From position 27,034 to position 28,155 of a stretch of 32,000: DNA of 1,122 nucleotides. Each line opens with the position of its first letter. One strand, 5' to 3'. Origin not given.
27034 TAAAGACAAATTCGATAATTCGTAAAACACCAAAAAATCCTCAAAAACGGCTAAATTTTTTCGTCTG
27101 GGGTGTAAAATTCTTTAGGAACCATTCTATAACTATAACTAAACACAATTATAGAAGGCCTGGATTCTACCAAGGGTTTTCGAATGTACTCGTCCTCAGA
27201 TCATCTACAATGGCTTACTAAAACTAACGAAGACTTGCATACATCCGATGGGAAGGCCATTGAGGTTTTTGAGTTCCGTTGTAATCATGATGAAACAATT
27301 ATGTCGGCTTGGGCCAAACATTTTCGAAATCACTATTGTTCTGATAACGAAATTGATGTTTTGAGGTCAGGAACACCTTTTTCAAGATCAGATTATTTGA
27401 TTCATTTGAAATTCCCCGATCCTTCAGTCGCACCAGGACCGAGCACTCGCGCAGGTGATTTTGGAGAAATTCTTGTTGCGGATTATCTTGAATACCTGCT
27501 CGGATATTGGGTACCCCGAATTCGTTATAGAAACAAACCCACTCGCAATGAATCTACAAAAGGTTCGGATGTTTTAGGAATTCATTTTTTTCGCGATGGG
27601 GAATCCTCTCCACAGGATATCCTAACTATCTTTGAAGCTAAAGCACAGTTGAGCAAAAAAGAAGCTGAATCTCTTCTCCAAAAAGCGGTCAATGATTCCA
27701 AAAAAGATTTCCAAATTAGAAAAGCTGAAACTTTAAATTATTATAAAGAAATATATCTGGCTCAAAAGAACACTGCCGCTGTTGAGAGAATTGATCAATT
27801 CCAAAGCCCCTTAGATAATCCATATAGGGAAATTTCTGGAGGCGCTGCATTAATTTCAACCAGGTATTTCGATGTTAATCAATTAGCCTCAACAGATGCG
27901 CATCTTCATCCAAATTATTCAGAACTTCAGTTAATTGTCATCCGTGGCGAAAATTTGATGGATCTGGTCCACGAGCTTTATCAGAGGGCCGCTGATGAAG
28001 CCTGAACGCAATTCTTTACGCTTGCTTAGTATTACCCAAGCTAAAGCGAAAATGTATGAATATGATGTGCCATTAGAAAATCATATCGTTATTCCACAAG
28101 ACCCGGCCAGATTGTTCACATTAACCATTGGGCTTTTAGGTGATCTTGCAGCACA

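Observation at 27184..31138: Nuclease plus giant SF2 helicase cassette with Hachiman (HamA/HamB) architecture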

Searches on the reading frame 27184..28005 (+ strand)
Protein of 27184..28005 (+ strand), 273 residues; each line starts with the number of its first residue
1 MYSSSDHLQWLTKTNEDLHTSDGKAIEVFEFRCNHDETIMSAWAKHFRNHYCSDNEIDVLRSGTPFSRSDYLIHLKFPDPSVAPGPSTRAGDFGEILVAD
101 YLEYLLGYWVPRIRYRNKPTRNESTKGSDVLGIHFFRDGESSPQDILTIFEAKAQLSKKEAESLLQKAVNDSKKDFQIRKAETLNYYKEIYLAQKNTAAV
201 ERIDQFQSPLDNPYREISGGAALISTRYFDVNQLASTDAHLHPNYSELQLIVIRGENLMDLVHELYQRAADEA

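Call 3: search_protein_families(library=pfam, proteins=[window:27184-28005:+], max_evalue=1)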
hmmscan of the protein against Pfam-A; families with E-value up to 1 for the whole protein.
window:27184-28005:+ (273 aa): 1 family
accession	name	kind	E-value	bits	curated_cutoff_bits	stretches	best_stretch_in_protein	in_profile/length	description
PF08878.16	HamA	-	2.8e-10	40.9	25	1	49-208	13-163/230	HamA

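Call 4: search_protein_families(library=padloc, proteins=[window:27184-28005:+], max_evalue=1)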
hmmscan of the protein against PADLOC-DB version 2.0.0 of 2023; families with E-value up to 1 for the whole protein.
window:27184-28005:+ (273 aa): 5 families
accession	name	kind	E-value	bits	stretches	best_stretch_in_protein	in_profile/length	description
PDLC00161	HamA1|HamA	-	1.1e-105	350.9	1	2-272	2-270/271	DUF1837 domain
PDLC00160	HamA1|HamA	-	8.5e-22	75.6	1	24-272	21-262/264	DUF1837 domain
PDLC00159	HamA1|HamA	-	3.9e-14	51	1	10-210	7-194/257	DUF1837 domain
PDLC00155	HamA1|HamA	-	2.6e-10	38.3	1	6-272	15-270/276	DUF1837 domain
PDLC00168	HamA1|HamA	-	0.0042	14.5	1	76-194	94-208/312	DUF1837 domain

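Call 5: search_protein_families(library=ncbifam, proteins=[window:27184-28005:+], max_evalue=1)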
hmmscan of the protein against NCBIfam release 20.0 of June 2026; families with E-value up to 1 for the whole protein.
window:27184-28005:+ (273 aa): 1 family
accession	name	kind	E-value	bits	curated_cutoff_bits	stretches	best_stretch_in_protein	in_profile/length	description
TIGR01715.1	phage_lam_T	equivalog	0.086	13.1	77.35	1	38-63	27-52/111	phage tail assembly protein T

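Call 6: search_solved_structures(query=window:27184-28005:+, max_evalue=1, show_alignments=2)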
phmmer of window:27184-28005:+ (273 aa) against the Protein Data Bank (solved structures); distinct sequences matched with E-value up to 1: 3.
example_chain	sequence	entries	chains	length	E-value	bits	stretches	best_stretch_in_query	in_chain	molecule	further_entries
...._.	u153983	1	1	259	0.00023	24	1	87-158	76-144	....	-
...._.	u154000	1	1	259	0.00029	23.6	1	87-164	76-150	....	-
7n6g_6K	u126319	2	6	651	0.29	13.8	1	140-242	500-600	Heat shock protein 70A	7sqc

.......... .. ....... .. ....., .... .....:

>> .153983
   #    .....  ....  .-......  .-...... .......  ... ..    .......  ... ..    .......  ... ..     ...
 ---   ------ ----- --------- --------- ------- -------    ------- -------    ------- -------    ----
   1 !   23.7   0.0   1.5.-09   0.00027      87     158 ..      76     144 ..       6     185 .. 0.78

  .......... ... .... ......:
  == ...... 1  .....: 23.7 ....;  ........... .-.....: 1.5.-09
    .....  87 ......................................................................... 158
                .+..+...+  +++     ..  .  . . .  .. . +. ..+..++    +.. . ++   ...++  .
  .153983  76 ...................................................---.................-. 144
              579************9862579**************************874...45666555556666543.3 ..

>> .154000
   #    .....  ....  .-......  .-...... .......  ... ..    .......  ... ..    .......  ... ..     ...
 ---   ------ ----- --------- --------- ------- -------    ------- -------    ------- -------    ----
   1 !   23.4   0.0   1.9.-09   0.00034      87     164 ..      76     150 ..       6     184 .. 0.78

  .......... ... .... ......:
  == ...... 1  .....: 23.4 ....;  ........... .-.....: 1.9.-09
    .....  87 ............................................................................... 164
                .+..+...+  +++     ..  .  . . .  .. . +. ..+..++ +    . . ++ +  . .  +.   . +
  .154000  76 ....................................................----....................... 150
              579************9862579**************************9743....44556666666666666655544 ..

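Call 32: find_homologous_proteins(query=window:27184-28005:+, max_evalue=0.00001)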
Query window:27184-28005:+ (273 aa): 1889 proteins with E <= 0.00001 among 2622 candidates; the best 120 are listed.
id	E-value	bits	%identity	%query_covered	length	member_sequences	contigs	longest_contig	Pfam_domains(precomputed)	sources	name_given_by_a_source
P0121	5.8e-182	621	100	100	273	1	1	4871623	PF08878.17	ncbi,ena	-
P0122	4.5e-107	375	62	100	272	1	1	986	PF08878.17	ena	-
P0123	1.2e-105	371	62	100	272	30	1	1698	PF08878.17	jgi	-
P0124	1.9e-105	370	61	100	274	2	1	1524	PF08878.17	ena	-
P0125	2.6e-105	370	60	100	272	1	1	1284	PF08878.17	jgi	jgi:hypothetical protein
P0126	1.2e-104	368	61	100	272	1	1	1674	PF08878.17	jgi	-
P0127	3.6e-104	366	61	100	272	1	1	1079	PF08878.17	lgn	-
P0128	3.9e-104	366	60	98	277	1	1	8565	PF08878.17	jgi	jgi:hypothetical protein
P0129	2.4e-102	360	60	100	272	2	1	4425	PF08878.17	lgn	-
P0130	3.0e-101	356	60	100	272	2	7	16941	PF08878.17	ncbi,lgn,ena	-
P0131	5.0e-100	352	59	100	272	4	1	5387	PF08878.17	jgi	jgi:hypothetical protein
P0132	1.4e-98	348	56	100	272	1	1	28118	PF08878.17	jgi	jgi:hypothetical protein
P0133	3.0e-98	347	59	98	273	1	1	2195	PF08878.17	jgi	-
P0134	1.8e-97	344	59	100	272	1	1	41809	PF08878.17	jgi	jgi:hypothetical protein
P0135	2.0e-97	344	58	100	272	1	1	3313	PF08878.17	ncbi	-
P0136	7.0e-97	342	55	100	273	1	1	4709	PF08878.17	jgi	jgi:hypothetical protein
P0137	7.5e-97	342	57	98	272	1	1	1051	PF08878.17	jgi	jgi:hypothetical protein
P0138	4.8e-96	339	58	100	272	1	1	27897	PF08878.17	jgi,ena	-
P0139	1.6e-95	338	59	99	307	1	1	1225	PF08878.17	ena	-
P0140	3.7e-95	336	57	100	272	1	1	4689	PF08878.17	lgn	-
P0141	4.0e-95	336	58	100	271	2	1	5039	PF08878.17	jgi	-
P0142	1.8e-94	334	58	100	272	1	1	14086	PF08878.17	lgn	-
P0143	2.4e-94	334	60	99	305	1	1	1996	PF08878.17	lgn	-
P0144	2.6e-94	334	56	100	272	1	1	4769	PF08878.17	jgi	-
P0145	2.7e-94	334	58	100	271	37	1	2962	PF08878.17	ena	-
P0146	5.5e-94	333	56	100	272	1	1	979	PF08878.17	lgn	-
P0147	5.9e-94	332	58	100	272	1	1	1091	PF08878.17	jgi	jgi:hypothetical protein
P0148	7.6e-94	332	56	100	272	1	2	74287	PF08878.17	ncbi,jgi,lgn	-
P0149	8.8e-94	332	57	98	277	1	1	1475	PF08878.17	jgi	-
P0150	1.2e-93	331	56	100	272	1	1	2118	PF08878.17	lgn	-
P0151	1.2e-93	331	55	100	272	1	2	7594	PF08878.17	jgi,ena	-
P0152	1.3e-93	331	57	100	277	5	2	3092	PF08878.17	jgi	jgi:hypothetical protein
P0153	1.3e-93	331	56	100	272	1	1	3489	PF08878.17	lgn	-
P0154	1.6e-93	331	56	100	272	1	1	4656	PF08878.17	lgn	-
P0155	1.9e-93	331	56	100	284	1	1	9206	PF08878.17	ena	-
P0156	2.5e-93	330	58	100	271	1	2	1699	PF08878.17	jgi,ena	-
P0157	5.3e-93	329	56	100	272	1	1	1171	PF08878.17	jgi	jgi:hypothetical protein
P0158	6.1e-93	329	56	100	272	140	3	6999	PF08878.17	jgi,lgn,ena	-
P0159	7.9e-93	329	56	100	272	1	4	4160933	PF08878.17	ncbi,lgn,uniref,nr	ncbi:hypothetical protein Lsai_2412 [Legionella sainthelensi]|uniref:Anti-bacteriophage protein A/Ha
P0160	8.5e-93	329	56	100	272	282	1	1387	PF08878.17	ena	-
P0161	9.6e-93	328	58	100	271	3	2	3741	PF08878.17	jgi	jgi:hypothetical protein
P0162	1.0e-92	328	58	100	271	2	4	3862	PF08878.17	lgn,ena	-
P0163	2.1e-92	327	57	99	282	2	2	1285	PF08878.17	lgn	-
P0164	2.2e-92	327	58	100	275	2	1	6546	PF08878.17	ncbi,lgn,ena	-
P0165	2.2e-92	327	55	97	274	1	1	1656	PF08878.17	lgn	-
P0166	2.5e-92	327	55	100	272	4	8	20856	PF08878.17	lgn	-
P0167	2.6e-92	327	56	100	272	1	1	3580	PF08878.17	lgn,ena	-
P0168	3.0e-92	327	57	100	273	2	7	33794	PF08878.17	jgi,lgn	jgi:hypothetical protein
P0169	3.4e-92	327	55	100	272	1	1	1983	PF08878.17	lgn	-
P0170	3.7e-92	327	54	100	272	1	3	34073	PF08878.17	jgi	jgi:hypothetical protein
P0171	3.7e-92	327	55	100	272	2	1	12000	PF08878.17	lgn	-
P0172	3.8e-92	327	56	100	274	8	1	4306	PF08878.17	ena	-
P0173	3.8e-92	327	56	100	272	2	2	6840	PF08878.17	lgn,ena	-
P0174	5.0e-92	326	56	100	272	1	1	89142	PF08878.17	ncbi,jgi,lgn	-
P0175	5.3e-92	326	57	100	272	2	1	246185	PF08878.17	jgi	jgi:hypothetical protein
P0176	5.4e-92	326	55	98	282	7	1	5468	PF08878.17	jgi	-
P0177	5.7e-92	326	55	100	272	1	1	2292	PF08878.17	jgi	jgi:hypothetical protein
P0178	5.8e-92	326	57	100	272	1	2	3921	PF08878.17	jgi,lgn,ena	-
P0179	6.0e-92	326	55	100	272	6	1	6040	PF08878.17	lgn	-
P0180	6.2e-92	326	56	100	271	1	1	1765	PF08878.17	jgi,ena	-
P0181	6.6e-92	326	56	100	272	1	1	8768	PF08878.17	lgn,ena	-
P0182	7.0e-92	326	55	100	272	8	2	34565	PF08878.17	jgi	jgi:hypothetical protein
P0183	8.1e-92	325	55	100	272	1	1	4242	PF08878.17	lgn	-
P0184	8.2e-92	325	55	100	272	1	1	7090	PF08878.17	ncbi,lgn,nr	ncbi:MAG: DUF1837 domain-containing protein [Tissierellales bacterium]|nr:DUF1837 domain-containing 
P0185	9.3e-92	325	55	100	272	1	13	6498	PF08878.17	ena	-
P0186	1.0e-91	325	56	100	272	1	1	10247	PF08878.17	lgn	-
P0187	1.1e-91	325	55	100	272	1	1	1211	PF08878.17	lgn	-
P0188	1.1e-91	325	57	100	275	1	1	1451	PF08878.17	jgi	jgi:hypothetical protein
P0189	1.3e-91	325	55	100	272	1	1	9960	PF08878.17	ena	-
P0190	1.3e-91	325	55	100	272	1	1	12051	PF08878.17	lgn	-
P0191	1.4e-91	325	55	100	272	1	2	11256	PF08878.17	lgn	-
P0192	1.5e-91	325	55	100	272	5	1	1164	PF08878.17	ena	-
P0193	1.7e-91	324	56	100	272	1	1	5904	PF08878.17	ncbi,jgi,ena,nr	ncbi:MAG: DUF1837 domain-containing protein [Nanoarchaeota archaeon]|nr:DUF1837 domain-containing pr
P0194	2.0e-91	324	58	98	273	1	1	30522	PF08878.17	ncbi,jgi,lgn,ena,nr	ncbi:MAG: DUF1837 domain-containing protein [Candidatus Omnitrophica bacterium]|nr:DUF1837 domain-co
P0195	2.0e-91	324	54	100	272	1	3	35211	PF08878.17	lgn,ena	-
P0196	2.1e-91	324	56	100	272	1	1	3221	PF08878.17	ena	-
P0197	2.2e-91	324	58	98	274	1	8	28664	PF08878.17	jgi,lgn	jgi:hypothetical protein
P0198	2.5e-91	324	56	100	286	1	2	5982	PF08878.17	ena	-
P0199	2.6e-91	324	55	100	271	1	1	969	PF08878.17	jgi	jgi:hypothetical protein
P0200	2.9e-91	324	55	100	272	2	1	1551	PF08878.17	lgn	-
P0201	3.0e-91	324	55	100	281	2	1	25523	PF08878.17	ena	-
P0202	3.2e-91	324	55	100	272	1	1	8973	PF08878.17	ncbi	-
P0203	3.5e-91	323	55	100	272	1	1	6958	PF08878.17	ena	-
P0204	3.7e-91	323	56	100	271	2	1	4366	PF08878.17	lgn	-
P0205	3.7e-91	323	55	99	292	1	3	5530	PF08878.17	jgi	jgi:hypothetical protein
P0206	4.2e-91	323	55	100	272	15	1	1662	PF08878.17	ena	-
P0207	4.4e-91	323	55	100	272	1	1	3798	PF08878.17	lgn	-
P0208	4.6e-91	323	54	100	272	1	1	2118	PF08878.17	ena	-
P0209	4.8e-91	323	55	100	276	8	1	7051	PF08878.17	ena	-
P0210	6.3e-91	323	55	100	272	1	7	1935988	PF08878.17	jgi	jgi:hypothetical protein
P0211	8.7e-91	322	55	100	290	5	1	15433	PF08878.17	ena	-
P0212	9.4e-91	322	55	100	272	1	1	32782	PF08878.17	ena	-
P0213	9.6e-91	322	55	100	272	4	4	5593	PF08878.17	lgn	-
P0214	9.8e-91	322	56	100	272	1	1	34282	PF08878.17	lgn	-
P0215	1.1e-90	322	53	100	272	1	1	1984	PF08878.17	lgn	-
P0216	1.2e-90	322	55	100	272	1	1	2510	PF08878.17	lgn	-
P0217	1.3e-90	322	55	100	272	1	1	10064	PF08878.17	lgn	-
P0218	1.3e-90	321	54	100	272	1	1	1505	PF08878.17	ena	-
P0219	1.5e-90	321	54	100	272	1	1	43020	PF08878.17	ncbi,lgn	-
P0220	1.5e-90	321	55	100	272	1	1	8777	PF08878.17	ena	-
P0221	1.7e-90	321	54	100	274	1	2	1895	PF08878.17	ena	-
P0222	1.8e-90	321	53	99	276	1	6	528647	PF08878.17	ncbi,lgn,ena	-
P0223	2.1e-90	321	55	99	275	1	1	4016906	PF08878.17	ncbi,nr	ncbi:DUF1837 domain-containing protein [Bacillus sp. N3536]|nr:DUF1837 domain-containing protein [Ba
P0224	2.2e-90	321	55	100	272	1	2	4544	PF08878.17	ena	-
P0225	2.5e-90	321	55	100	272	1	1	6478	PF08878.17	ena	-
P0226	2.6e-90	321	54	100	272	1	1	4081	PF08878.17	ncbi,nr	ncbi:MAG: DUF1837 domain-containing protein [Chlorobiales bacterium]|nr:DUF1837 domain-containing pr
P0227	2.7e-90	320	54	100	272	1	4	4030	PF08878.17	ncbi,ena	-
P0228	3.1e-90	320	56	100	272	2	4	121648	PF08878.17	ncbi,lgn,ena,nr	ncbi:hypothetical protein BMS3Bbin14_02244 [bacterium BMS3Bbin14]|nr:hypothetical protein BMS3Bbin14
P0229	3.1e-90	320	55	100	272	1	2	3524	PF08878.17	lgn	-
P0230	3.3e-90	320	55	100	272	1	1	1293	PF08878.17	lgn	-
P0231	3.4e-90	320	55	100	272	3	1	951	PF08878.17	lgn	-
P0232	3.7e-90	320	54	100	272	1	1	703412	PF08878.17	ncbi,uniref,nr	ncbi:Hachiman antiphage defense system protein HamA [Salinivibrio sp. KP-1]|uniref:Hachiman antiphag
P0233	3.7e-90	320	57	99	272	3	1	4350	PF08878.17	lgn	-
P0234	3.8e-90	320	56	100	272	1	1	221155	PF08878.17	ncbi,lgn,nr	ncbi:MAG: DUF1837 domain-containing protein [Opitutae bacterium]|nr:DUF1837 domain-containing protei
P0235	3.9e-90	320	55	100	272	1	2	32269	PF08878.17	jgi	jgi:hypothetical protein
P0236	4.0e-90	320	54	100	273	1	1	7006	PF08878.17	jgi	jgi:hypothetical protein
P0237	4.1e-90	320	56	99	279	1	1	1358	PF08878.17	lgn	-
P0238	4.9e-90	320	56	100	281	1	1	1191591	PF08878.17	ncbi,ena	-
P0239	6.1e-90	319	54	99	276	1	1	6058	PF08878.17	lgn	-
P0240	6.8e-90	319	55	100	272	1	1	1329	PF08878.17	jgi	-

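Call 42: predict_structure(alignment_id=A2)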
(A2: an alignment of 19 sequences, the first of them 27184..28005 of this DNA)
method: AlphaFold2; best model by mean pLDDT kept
length: 273 residues; sequences in the alignment: 19
mean_pLDDT: 87.8   pTM: 0.86
mean pLDDT of the five models: 87.8, 87.3, 86.1, 85.8, 82.9
residues with pLDDT >= 90: 152; 70-90: 98; 50-70: 21; < 50: 2
segments of 3 or more residues with pLDDT < 50: none
pLDDT, mean of each block of 10 residues (from residue 1): 79 96 97 95 91 87 94 90 85 92 91 70 65 79 86 91 92 78 86 89 80 83 96 96 92 95 95 94
secondary structure, 60 per line:
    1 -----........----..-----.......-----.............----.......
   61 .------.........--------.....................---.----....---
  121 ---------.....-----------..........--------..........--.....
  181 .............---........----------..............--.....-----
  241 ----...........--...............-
elements in order: H6-10 E11-13 E25-31 H37-49 H54-61 H68-76 H85-105 H114-117 E130-134 E146-155 H164-173 H176-193 H197-204 E215-225 H231-235 E248-255 H258-272

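Call 45: fold_search(model_id=the predicted structure, library=pdb)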
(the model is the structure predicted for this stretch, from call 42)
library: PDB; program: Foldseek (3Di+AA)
matches with E <= 10: 353; with E <= 0.001: 0
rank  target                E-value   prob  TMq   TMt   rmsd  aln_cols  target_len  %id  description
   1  8zue_A                7.7e-03  0.96  0.45  0.26  11.7       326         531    9  cryo-electron microscopy (cryo-EM) structure of the Hachiman defense system from Escherichia coli (released 2025-03-26)
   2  8q0t_B                5.2e-02  0.06  0.12  0.13  19.9       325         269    7  Identification and optimisation of novel inhibitors of the Polyketide synthetase 13 thioesterase domain with antituber (released 2023-11-22)
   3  5v3w_A                2.3e-01  0.06  0.12  0.11  14.8       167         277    9  Crystal Structure of the Apo form of Thioesterase domain of Mtb Pks13 (released 2017-07-05)
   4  5v3z_A                2.6e-01  0.06  0.11  0.11  15.2       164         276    9  Crystal Structure of the D1607N mutant form of Thioesterase domain of Mtb Pks13 (released 2017-07-05)
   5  5v3w_B                2.9e-01  0.05  0.10  0.11  14.6       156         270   10  Crystal Structure of the Apo form of Thioesterase domain of Mtb Pks13 (released 2017-07-05)
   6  8tr4_A                2.9e-01  0.04  0.10  0.10  15.2       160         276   10  Crystal Structure of Mtb Pks13 Thioesterase domain in complex with inhibitor X20404 (released 2024-04-24)
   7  4p0q_A                3.3e-01  0.06  0.13  0.13  14.6       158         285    6  Crystal structure of Human Mus81-Eme1 in complex with 5'-flap DNA (released 2014-05-28)
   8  7f6l_A                3.7e-01  0.05  0.14  0.14  14.1       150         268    7  Crystal structure of human MUS81-EME2 complex (released 2022-03-02)
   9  9f9l_A                4.0e-01  0.07  0.15  0.18  13.8       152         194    8  Crystal structure of MUS81-EME1 bound by compound 16. (released 2024-07-03)
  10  8ti9_B                4.7e-01  0.07  0.16  0.21  10.8       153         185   12  CryoEM structure of octamer assembly of Shedu nuclease domain from Bacillus cereus (released 2024-07-31)
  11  8q0u_B                4.7e-01  0.04  0.12  0.12  15.2       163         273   11  Identification and optimisation of novel inhibitors of the Polyketide synthetase 13 thioesterase domain with antituber (released 2023-11-22)
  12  4p0p_A                5.0e-01  0.06  0.15  0.14  15.3       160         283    6  Crystal structure of Human Mus81-Eme1 in complex with 5'-flap DNA, and Mg2+ (released 2014-05-28)
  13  9f9m_C                5.0e-01  0.06  0.14  0.18  15.2       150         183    6  Crystal structure of MUS81-EME1 bound by compound 21. (released 2024-06-19)
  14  9gd1_W                5.7e-01  0.04  0.08  0.04  10.7        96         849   17  Structure of Chd1 bound to a hexasome-nucleosome complex with a dyad-to-dyad distance of 103 bp. (released 2024-09-18)
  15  9q9i_E                5.7e-01  0.03  0.11  0.08  19.8       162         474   10  Cryo-EM structure of human Mre11-Rad50-Nbs1 complex bound to DNA (released 2025-10-01)
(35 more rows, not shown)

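Call 46: search_solved_structures(query=A2, max_evalue=0.01, show_alignments=2)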
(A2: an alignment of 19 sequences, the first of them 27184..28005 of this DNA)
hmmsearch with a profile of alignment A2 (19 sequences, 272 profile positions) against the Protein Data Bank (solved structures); distinct sequences matched with E-value up to 0.01: 2.
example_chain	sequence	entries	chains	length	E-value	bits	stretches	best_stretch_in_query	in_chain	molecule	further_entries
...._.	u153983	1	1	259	2.3e-06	30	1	87-140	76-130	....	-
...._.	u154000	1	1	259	3.8e-06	29.3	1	87-140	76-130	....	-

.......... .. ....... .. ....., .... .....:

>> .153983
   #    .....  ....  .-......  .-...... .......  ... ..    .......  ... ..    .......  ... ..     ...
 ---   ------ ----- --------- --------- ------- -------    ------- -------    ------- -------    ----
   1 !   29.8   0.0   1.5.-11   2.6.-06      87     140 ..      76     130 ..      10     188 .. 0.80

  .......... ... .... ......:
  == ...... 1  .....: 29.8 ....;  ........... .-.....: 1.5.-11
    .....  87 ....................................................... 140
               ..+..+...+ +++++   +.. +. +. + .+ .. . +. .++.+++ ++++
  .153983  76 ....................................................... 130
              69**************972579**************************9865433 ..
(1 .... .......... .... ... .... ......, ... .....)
